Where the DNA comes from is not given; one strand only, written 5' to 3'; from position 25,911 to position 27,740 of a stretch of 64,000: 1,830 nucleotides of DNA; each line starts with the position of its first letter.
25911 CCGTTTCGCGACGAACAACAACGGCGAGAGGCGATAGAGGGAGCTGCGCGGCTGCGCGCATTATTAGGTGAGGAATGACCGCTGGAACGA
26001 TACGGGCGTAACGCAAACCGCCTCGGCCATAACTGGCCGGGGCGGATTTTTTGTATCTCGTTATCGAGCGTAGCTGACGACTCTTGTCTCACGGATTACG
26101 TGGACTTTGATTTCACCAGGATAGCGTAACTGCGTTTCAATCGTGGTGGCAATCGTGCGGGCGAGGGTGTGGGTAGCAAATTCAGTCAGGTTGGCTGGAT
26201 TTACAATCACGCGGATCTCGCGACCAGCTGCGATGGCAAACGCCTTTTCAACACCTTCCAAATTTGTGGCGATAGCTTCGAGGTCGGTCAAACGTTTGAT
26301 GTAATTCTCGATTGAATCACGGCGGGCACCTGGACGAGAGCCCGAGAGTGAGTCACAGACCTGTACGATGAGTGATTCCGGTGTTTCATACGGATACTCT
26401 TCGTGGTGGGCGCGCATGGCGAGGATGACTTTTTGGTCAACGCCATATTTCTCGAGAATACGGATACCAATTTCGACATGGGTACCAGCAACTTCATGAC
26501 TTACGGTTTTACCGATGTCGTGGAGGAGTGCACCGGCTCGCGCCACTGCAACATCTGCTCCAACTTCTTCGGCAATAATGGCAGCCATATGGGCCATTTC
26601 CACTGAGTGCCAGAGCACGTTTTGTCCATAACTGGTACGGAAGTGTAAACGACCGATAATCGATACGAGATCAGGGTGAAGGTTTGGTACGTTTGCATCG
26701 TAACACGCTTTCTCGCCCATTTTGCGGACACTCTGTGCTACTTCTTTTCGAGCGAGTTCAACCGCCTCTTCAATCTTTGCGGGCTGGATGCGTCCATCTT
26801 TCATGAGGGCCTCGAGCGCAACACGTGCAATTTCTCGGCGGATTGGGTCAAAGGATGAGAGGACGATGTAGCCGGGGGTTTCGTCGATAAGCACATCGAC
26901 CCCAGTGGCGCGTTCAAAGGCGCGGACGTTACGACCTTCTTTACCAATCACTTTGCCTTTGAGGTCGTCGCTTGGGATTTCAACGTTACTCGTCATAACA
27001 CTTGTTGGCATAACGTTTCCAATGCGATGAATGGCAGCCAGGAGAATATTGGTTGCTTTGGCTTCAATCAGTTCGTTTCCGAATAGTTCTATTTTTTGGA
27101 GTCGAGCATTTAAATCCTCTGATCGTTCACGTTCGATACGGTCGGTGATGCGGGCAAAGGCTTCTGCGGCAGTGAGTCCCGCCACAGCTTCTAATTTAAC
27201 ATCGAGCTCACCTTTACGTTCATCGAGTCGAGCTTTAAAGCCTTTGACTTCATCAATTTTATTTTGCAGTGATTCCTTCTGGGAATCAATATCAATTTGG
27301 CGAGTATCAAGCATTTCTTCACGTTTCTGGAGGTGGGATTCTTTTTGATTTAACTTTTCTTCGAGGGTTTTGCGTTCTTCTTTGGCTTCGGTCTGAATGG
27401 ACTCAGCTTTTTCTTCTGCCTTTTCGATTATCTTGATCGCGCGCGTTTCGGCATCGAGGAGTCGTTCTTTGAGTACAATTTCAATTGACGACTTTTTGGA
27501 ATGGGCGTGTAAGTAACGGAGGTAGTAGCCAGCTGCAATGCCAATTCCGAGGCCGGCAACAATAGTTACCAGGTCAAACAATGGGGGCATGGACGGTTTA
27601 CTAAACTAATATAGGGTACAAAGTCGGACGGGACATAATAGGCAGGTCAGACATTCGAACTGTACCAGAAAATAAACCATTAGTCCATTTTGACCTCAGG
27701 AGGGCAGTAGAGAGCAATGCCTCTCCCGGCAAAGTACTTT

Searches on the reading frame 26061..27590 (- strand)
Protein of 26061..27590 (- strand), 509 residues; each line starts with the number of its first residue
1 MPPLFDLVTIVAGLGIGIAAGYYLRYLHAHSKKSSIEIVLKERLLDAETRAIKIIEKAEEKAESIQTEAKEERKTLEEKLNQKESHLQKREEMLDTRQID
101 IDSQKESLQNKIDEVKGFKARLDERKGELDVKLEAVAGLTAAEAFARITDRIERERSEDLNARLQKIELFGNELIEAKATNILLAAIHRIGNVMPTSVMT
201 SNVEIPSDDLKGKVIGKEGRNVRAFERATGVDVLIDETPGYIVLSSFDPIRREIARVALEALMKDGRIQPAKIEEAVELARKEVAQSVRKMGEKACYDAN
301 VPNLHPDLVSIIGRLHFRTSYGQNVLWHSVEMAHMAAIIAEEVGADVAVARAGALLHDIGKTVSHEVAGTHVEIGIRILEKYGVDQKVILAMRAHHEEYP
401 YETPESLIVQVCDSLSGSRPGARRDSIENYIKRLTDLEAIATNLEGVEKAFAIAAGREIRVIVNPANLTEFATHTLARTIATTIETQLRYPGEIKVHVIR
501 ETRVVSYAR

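Call 29: search_protein_families(library=pfam, proteins=[window:26061-27590:-], max_evalue=0.00001)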
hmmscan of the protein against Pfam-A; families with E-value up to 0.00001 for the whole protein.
window:26061-27590:- (509 aa): 3 families
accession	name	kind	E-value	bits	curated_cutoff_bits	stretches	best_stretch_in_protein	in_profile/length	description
PF01966.28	HD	-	7.3e-18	65.4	22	1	328-416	4-114/116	HD domain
PF12072.13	RNase_Y_N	-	1.4e-13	51.2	32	1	7-190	3-197/201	RNase Y N-terminal region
PF00013.35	KH_1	-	7.6e-06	26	21.5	0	202-257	3-62/66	KH domain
